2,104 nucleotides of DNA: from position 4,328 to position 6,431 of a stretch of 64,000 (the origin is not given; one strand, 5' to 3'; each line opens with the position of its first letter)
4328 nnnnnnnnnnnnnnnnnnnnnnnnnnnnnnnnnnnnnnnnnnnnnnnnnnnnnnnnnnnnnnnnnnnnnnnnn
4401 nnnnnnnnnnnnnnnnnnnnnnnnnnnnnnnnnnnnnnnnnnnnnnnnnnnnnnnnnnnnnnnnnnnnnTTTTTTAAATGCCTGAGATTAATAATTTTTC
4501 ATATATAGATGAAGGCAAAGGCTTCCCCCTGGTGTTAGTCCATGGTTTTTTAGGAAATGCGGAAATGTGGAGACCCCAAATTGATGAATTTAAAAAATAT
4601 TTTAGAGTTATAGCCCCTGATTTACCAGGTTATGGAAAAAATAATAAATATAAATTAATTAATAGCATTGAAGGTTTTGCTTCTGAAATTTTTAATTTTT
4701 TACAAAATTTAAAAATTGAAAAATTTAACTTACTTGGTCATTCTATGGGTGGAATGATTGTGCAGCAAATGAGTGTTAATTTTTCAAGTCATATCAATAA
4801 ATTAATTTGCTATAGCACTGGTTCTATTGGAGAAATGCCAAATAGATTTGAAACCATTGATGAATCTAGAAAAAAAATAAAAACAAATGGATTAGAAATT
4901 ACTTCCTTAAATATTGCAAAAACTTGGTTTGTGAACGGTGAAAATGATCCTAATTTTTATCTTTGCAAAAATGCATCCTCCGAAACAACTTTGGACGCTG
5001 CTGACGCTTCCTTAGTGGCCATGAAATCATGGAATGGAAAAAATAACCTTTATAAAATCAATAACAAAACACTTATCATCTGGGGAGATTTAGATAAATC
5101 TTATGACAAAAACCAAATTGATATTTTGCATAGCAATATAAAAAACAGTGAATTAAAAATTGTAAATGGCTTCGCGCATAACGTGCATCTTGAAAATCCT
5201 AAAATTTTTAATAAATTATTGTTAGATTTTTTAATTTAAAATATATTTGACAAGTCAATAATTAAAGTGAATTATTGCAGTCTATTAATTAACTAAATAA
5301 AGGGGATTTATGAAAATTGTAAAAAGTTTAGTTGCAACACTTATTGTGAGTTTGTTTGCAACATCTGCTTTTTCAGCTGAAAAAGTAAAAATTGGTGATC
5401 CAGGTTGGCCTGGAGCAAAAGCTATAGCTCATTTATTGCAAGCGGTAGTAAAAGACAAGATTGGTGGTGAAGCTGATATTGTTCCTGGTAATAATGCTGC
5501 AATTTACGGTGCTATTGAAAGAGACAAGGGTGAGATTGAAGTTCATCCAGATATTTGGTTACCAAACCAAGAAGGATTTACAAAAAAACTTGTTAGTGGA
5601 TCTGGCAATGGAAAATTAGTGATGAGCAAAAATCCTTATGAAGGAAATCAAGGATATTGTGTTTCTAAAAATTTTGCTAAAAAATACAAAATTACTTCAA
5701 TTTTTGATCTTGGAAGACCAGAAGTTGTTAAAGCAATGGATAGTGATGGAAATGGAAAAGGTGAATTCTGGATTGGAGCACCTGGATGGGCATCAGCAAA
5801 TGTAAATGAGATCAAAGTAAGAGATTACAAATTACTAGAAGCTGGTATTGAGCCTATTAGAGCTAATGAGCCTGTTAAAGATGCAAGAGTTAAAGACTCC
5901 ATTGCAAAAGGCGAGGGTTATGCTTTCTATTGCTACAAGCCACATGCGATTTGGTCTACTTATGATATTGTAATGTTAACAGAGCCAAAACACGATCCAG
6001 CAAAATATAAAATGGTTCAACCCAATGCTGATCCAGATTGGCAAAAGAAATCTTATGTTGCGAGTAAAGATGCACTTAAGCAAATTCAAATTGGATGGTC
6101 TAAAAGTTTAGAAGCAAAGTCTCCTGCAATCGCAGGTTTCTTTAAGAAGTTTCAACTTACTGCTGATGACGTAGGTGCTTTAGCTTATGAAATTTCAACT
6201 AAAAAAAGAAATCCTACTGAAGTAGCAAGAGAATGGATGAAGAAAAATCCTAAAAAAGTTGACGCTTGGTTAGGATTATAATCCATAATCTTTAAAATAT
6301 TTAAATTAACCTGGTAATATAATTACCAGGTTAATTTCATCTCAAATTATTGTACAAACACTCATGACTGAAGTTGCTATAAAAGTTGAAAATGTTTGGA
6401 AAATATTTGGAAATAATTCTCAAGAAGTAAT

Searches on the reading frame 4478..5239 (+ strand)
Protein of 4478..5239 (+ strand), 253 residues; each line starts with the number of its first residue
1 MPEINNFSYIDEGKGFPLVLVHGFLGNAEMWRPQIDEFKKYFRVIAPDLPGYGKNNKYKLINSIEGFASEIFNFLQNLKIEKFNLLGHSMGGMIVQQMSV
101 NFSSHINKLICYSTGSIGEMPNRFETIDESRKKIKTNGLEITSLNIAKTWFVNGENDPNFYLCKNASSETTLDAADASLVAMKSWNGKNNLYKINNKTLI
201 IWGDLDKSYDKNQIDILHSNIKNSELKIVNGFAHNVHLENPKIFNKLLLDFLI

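Call 3: search_protein_families(library=pfam, proteins=[window:4478-5239:+])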
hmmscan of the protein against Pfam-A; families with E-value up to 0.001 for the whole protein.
window:4478-5239:+ (253 aa): 7 families
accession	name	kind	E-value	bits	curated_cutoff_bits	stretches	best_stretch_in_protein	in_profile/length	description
PF00561.26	Abhydrolase_1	-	2.5e-29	103.1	25.8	2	17-129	2-112/245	alpha/beta hydrolase fold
PF12697.13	Abhydrolase_6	-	4e-12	47.7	26.3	1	18-105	1-85/217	Alpha/beta hydrolase family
PF12146.15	Hydrolase_4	-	4.5e-12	46.2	27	1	18-240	7-238/239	Serine aminopeptidase, S33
PF00975.26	Thioesterase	-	2.3e-08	35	26.4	1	17-99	2-84/226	Thioesterase domain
PF07819.20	PGAP1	-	0.00011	22.5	24.3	0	76-114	86-127/233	PGAP1-like alpha/beta domain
PF05057.20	DUF676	-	0.00018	21.5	20.3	1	18-98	8-95/217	Putative serine esterase (DUF676)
PF06028.17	DUF915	-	0.0002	21.3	22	0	69-97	90-119/255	Alpha/beta hydrolase of unknown function (DUF915)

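Call 4: search_protein_families(library=ncbifam, proteins=[window:4478-5239:+])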
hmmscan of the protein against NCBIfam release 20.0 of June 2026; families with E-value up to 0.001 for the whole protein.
window:4478-5239:+ (253 aa): 30 families (the best 25 are shown)
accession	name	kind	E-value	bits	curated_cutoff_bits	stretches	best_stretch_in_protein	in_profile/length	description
NF051488.1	bifunc_PcaDC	exception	7.9e-31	107.5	390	1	17-252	14-250/375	bifunctional 3-oxoadipate enol-lactonase/4-carboxymuconolactone decarboxylase PcaDC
NF011457.0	PRK14875.1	equivalog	1.2e-28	100.1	307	1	8-119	123-236/372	acetoin dehydrogenase dihydrolipoyllysine-residue acetyltransferase subunit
TIGR03695.1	menH_SHCHC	equivalog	6.5e-28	97.8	208.55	1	17-252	4-251/252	2-succinyl-6-hydroxy-2,4-cyclohexadiene-1-carboxylate synthase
TIGR02427.1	protocat_pcaD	equivalog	8.2e-27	94.2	255.85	1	17-252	14-250/251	3-oxoadipate enol-lactonase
NF050089.1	i_nPHAscl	equivalog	9.3e-27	93.8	300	1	11-121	13-124/288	intracellular short-chain-length polyhydroxyalkanoate depolymerase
NF051487.1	bifunc_PcaCD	exception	3.2e-20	72.6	430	1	15-252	172-411/413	bifunctional 4-carboxymuconolactone decarboxylase/3-oxoadipate enol-lactonase PcaCD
TIGR03611.1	RutD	equivalog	1e-19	70.9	238.5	1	18-111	16-110/258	pyrimidine utilization protein D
TIGR01738.1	bioH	equivalog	3.4e-18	66.2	206.95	1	17-112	6-96/245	pimeloyl-ACP methyl ester esterase BioH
TIGR01250.1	pro_imino_pep_2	subfamily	1.7e-17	64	167.65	2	11-136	21-149/288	proline iminopeptidase-family hydrolase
TIGR03343.1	biphenyl_bphD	equivalog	4.3e-17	62.2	462.15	2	7-119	22-139/282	2-hydroxy-6-oxo-6-phenylhexa-2,4-dienoate hydrolase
NF045632.1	hydroxlase_HsaD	equivalog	9.6e-17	60.8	400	1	13-116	32-139/290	4,5:9,10-diseco-3-hydroxy-5,9,17-trioxoandrosta-1(10),2-diene-4-oate hydrolase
TIGR03056.1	bchO_mg_che_rel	equivalog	3.4e-16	59.1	172.55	1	10-103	21-117/278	alpha/beta fold hydrolase BchO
NF008340.0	PRK11126.1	equivalog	5.1e-16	58.7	261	1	17-105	16-102/255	2-succinyl-6-hydroxy-2,4-cyclohexadiene-1-carboxylate synthase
NF041759.1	mac_hydro_EstT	equivalog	6.1e-14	51.9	450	2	43-129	52-141/278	macrolide hydrolase EstT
NF058580.1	lipase_V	equivalog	8e-14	51.8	300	1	10-99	20-108/230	EstV family lipase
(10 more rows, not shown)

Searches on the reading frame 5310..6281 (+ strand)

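Call 3: search_protein_families(library=pfam, proteins=[window:5310-6281:+])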
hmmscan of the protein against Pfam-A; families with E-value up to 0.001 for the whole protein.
window:5310-6281:+ (323 aa): 1 family
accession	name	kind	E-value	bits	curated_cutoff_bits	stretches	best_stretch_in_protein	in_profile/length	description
PF04069.17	OpuAC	-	5.9e-48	164.1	21.2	1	25-312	2-257/257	Substrate binding domain of ABC-type glycine betaine transport system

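Call 4: search_protein_families(library=ncbifam, proteins=[window:5310-6281:+])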
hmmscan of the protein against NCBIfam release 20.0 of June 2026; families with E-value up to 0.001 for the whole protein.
window:5310-6281:+ (323 aa): 2 families
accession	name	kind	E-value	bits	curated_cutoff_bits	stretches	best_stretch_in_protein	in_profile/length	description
NF008334.0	PRK11119.1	equivalog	4.7e-24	85.1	215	1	73-321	76-323/331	glycine betaine/L-proline ABC transporter substrate-binding protein ProX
TIGR03414.1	ABC_choline_bnd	subfamily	3.3e-09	36.5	379.05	1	264-321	215-272/291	choline ABC transporter substrate-binding protein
